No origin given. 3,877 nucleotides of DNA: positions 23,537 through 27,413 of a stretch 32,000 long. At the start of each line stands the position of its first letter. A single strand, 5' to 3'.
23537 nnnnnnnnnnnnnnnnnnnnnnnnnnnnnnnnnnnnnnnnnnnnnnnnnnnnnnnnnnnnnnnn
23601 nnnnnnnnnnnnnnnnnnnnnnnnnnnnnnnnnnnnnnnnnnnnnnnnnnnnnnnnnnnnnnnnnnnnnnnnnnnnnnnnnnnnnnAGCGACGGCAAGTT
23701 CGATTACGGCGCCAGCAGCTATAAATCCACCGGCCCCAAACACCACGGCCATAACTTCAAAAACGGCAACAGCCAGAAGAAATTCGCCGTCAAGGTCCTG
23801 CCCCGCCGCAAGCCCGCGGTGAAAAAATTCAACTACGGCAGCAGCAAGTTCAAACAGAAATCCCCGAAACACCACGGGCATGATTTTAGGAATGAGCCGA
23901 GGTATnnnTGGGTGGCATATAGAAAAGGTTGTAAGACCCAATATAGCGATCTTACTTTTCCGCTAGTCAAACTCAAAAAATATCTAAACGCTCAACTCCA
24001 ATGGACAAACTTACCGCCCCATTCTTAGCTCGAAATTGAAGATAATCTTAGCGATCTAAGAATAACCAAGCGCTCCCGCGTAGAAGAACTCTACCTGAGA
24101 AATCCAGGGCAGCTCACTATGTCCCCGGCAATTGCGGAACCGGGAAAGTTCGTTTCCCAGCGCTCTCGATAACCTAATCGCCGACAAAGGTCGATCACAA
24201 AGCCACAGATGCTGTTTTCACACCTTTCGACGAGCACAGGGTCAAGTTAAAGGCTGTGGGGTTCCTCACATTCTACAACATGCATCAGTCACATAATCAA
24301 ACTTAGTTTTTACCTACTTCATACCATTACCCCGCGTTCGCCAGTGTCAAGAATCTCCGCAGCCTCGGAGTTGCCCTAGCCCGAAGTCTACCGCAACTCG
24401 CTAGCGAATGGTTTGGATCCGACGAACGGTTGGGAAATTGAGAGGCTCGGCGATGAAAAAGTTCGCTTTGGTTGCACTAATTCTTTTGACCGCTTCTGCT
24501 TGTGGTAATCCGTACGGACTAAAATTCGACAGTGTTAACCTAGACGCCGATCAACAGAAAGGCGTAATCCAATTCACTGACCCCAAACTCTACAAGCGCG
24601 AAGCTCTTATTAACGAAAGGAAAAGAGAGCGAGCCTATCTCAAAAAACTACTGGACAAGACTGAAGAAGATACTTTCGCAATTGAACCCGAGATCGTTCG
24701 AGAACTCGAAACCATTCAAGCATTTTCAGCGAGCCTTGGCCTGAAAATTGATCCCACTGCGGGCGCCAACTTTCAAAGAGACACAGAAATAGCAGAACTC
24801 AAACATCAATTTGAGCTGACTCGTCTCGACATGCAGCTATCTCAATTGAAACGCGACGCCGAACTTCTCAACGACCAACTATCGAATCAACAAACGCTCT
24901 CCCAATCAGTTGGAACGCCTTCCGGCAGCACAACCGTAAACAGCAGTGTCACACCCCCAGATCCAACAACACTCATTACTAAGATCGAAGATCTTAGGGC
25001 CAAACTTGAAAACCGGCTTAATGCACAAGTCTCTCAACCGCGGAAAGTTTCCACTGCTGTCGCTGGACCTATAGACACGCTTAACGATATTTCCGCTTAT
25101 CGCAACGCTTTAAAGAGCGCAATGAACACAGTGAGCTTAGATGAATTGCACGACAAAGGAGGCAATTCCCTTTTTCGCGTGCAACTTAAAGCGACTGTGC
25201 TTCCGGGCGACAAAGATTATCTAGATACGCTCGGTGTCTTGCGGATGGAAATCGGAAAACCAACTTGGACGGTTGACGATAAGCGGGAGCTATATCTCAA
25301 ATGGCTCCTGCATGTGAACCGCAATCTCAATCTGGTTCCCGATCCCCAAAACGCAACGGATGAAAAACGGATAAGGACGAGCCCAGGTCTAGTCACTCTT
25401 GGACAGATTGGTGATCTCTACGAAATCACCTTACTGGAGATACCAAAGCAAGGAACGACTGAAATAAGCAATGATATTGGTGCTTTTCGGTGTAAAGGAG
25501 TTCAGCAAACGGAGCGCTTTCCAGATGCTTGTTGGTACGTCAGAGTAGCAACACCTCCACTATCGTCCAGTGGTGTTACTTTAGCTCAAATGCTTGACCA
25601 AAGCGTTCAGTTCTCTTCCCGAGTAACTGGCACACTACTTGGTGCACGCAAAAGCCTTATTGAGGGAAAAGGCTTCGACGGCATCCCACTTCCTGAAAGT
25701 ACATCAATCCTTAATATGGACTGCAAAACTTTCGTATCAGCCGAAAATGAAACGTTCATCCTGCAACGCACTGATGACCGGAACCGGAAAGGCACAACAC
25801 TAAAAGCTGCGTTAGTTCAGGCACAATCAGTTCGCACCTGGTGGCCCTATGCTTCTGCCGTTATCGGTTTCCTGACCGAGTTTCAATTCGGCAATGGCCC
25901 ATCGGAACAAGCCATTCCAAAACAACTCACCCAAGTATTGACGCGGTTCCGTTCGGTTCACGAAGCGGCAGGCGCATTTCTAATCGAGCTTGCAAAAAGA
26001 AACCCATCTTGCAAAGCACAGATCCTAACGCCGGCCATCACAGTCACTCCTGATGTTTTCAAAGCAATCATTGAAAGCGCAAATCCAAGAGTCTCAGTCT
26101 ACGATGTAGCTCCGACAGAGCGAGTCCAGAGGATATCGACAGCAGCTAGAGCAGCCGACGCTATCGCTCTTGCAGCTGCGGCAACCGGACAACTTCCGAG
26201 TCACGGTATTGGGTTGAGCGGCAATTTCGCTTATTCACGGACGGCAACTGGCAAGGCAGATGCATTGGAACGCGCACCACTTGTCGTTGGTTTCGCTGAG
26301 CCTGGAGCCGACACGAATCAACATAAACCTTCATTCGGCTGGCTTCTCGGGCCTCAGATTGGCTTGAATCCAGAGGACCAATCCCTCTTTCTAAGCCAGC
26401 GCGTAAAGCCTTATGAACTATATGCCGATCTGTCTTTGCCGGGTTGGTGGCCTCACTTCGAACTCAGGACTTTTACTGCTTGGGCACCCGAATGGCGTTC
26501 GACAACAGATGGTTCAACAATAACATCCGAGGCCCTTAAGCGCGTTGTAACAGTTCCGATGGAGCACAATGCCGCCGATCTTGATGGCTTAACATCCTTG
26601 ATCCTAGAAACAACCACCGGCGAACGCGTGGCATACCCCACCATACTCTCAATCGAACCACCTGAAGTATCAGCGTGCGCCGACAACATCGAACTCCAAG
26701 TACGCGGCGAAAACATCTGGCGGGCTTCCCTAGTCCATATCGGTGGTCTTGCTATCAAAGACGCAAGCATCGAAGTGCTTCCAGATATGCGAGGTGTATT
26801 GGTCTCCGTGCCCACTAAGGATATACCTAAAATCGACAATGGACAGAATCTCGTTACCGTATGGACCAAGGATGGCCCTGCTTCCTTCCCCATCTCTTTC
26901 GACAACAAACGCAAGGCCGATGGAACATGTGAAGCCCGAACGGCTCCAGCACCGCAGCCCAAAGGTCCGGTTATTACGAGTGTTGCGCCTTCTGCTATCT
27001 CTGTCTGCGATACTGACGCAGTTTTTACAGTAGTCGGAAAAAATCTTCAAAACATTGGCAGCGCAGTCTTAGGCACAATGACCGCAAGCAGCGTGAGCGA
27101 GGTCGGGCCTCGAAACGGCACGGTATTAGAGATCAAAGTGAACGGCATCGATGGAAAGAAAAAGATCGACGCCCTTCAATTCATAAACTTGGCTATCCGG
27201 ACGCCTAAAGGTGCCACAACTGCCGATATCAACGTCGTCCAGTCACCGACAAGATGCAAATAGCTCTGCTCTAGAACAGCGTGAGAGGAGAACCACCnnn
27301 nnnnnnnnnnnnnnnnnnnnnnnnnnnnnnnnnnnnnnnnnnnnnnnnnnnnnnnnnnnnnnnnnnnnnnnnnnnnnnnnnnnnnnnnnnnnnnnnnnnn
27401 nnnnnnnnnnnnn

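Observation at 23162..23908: Secreted, hyper-basic His/Gly/aromatic pentapeptide-repeat protein divergent from the cobalt-chelatase operon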

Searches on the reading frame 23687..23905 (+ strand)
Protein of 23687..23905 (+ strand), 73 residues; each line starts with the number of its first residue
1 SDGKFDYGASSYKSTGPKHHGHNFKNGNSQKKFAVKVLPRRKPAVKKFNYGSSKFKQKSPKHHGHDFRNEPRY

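Call 22: find_homologous_proteins(query=window:23687-23905:+, max_evalue=1)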
Query seq(73 aa): no candidate shares three 5-residue words with the query. No homologue found.

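Call 64: search_protein_families(library=pfam, proteins=[window:23687-23905:+], max_evalue=10)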
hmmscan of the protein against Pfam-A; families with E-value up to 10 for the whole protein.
seq(73 aa): 0 families

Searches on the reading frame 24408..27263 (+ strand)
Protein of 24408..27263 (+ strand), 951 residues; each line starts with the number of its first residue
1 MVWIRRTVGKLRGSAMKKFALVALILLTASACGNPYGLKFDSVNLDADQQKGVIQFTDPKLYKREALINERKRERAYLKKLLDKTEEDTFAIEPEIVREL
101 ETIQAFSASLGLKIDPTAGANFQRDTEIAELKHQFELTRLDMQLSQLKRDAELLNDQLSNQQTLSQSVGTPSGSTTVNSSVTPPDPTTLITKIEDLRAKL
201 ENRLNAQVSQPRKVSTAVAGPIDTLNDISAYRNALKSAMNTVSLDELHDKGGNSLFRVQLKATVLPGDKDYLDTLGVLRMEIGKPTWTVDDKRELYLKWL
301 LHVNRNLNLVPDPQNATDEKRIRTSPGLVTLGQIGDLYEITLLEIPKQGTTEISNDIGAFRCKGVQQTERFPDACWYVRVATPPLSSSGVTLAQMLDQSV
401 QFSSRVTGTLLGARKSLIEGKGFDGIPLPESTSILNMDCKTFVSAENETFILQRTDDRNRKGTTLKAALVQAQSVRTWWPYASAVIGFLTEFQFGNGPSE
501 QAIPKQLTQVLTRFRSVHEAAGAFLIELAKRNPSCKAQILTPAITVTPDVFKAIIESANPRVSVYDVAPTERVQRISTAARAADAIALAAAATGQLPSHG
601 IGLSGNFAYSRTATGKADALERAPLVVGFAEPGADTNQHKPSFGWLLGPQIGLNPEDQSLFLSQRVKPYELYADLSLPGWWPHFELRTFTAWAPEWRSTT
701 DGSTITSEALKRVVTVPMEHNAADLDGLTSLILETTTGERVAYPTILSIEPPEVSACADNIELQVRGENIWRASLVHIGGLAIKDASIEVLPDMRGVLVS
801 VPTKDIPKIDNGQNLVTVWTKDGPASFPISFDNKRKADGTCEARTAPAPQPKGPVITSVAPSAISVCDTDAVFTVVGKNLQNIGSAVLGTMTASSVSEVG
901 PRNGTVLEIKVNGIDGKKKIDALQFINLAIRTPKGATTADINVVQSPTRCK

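Call 6: search_protein_families(library=pfam, proteins=[window:24408-27263:+], max_evalue=0.01)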
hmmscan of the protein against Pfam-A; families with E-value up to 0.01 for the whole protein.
window:24408-27263:+ (951 aa): 0 families

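Call 9: search_protein_families(library=ncbifam, proteins=[window:24408-27263:+], max_evalue=1)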
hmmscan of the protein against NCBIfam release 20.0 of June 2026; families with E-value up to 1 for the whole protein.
window:24408-27263:+ (951 aa): 1 family
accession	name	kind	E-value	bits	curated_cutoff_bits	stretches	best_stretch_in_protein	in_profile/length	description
NF058597.1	CoaZ_rpt_PGGG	domain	1.3e-05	25.1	30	2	744-830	3-85/88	choice-of-anchor Z repeating domain-containing protein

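Call 77: search_solved_structures(query=window:24408-27260:+, max_evalue=0.01)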
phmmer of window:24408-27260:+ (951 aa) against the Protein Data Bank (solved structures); distinct sequences matched with E-value up to 0.01: 0.

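Call 78: search_protein_families(library=phrogs, proteins=[window:24408-27260:+], max_evalue=0.01)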
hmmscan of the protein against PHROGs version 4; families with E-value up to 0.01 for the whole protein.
window:24408-27260:+ (951 aa): 0 families
